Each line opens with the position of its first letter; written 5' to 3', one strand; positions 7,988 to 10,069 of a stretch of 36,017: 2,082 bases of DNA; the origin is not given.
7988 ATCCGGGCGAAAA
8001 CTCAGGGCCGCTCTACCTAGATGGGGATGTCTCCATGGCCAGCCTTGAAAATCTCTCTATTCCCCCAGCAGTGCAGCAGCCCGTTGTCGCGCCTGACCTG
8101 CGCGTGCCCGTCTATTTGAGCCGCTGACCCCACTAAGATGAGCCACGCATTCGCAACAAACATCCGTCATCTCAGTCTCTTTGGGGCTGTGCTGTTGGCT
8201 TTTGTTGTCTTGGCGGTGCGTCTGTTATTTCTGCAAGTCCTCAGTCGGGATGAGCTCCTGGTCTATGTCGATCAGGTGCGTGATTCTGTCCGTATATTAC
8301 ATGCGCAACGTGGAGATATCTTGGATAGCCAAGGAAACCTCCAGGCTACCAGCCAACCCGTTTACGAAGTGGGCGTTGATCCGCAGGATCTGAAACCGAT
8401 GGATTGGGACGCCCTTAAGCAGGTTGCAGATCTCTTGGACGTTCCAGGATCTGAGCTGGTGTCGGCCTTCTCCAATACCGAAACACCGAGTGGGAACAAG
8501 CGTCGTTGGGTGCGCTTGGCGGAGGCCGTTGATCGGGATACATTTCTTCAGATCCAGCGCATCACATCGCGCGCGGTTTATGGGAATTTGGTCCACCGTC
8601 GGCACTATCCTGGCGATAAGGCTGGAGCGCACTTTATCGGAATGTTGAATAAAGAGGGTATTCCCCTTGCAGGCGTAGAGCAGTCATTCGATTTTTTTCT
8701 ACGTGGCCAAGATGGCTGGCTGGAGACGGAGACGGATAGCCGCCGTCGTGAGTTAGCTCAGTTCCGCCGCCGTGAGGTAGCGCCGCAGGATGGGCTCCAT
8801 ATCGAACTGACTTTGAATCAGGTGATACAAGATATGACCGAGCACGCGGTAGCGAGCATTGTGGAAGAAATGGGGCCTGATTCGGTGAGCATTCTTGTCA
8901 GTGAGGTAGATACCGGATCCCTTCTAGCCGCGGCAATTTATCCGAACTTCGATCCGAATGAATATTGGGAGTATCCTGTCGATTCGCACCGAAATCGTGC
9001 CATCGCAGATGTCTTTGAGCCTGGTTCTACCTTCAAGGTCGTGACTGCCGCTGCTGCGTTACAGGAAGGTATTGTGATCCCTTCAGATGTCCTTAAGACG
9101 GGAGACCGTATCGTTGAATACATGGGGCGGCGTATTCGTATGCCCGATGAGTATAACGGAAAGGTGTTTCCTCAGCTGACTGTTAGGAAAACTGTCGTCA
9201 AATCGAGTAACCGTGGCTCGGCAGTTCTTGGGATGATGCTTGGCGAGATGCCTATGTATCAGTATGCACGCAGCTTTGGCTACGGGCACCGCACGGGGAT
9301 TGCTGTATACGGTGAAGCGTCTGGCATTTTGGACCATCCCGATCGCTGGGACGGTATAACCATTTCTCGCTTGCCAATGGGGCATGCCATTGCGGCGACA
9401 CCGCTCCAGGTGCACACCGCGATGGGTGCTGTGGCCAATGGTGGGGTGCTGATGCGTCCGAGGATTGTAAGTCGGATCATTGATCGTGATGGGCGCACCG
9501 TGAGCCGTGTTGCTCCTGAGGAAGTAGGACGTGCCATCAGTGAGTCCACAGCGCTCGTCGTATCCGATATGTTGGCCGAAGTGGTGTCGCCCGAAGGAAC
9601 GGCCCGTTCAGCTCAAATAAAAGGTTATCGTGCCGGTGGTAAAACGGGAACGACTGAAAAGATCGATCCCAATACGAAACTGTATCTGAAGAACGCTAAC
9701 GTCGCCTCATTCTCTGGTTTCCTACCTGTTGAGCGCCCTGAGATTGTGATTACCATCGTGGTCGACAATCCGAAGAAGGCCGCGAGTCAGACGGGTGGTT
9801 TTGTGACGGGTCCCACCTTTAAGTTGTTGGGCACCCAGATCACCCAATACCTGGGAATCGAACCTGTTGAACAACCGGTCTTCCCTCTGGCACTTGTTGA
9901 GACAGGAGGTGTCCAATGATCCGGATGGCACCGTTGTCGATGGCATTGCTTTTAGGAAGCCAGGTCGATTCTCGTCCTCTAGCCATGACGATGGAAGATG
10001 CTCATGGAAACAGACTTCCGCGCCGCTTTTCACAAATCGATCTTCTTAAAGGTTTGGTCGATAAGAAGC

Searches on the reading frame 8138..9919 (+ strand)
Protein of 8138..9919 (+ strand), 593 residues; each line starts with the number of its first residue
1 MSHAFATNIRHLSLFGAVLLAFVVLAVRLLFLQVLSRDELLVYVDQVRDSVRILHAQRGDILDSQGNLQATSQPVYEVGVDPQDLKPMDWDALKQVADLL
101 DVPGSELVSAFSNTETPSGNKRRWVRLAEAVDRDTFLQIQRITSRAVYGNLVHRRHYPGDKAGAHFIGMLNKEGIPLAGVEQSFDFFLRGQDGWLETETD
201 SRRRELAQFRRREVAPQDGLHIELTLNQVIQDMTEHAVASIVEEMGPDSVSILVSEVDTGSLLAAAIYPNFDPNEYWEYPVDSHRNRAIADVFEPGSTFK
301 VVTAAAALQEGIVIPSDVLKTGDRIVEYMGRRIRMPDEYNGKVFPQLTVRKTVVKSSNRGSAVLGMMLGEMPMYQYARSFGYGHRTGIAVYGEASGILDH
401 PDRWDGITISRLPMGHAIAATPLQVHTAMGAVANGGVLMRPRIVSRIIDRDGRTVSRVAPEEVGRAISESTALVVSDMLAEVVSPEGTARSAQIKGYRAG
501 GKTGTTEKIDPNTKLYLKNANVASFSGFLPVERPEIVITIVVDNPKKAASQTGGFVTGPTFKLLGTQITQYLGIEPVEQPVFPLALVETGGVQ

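Call 7: search_protein_families(library=pfam, proteins=[window:8138-9919:+])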
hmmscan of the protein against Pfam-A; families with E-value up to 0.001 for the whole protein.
window:8138-9919:+ (593 aa): 2 families
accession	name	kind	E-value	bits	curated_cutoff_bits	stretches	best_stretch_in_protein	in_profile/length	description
PF00905.27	Transpeptidase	-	1.3e-61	208.9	22.1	1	251-562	2-295/299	Penicillin binding protein transpeptidase domain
PF03717.20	PBP_dimer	-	1.8e-17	64.8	24.4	1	55-207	3-177/180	Penicillin-binding Protein dimerisation domain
